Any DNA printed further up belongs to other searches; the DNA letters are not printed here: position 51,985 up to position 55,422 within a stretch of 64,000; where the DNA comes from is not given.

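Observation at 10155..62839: Four genes interrupted by single-base indels in homopolymer runs (htpG, thrB, mutL, small membrane protein)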

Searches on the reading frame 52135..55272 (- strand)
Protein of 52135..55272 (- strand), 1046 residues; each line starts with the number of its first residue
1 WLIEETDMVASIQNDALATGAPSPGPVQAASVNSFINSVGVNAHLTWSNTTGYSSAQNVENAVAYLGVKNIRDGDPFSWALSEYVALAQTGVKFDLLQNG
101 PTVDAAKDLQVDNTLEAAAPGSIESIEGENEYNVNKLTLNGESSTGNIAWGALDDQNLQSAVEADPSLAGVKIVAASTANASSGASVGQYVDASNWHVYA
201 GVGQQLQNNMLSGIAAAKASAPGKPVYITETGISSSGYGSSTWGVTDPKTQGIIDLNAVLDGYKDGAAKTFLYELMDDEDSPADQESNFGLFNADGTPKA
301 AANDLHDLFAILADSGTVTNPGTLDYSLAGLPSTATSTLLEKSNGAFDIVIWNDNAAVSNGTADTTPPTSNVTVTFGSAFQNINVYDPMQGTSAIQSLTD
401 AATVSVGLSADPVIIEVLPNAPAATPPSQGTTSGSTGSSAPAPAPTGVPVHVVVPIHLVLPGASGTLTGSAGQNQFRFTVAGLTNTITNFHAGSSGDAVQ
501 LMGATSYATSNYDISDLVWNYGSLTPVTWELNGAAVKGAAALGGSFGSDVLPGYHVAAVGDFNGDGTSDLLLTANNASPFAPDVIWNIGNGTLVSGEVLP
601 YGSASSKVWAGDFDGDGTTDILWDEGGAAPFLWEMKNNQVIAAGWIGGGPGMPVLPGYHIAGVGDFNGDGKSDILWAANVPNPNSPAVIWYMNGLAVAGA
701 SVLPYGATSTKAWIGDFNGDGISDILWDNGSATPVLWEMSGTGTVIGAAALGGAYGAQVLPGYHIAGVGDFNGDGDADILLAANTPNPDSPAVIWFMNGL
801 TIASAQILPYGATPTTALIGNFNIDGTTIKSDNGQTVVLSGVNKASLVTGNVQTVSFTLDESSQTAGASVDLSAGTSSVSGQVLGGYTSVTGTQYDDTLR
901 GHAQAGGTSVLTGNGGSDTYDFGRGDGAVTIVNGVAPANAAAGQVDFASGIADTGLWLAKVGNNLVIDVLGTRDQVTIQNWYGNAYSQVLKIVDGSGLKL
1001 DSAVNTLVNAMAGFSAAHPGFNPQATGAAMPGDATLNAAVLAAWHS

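Call 48: search_protein_families(library=pfam, proteins=[window:52135-55272:-], max_evalue=0.01)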
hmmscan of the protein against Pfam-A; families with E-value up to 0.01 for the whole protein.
window:52135-55272:- (1046 aa): 4 families
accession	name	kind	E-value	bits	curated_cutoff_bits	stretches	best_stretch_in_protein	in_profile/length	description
PF13517.12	FG-GAP_3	-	7.1e-21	75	26.9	4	561-623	1-61/61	FG-GAP-like repeat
PF01839.29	FG-GAP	-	2.2e-18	66.1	22.1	3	661-678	5-22/37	FG-GAP repeat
PF06594.17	HCBP_related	-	1.4e-05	25.4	21.4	1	964-992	1-30/42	Haemolysin-type calcium binding protein related domain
PF12256.14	TcdB_toxin_midN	-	8.5e-05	22.4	24.8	0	664-691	33-54/181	Insecticide toxin TcdB middle/N-terminal region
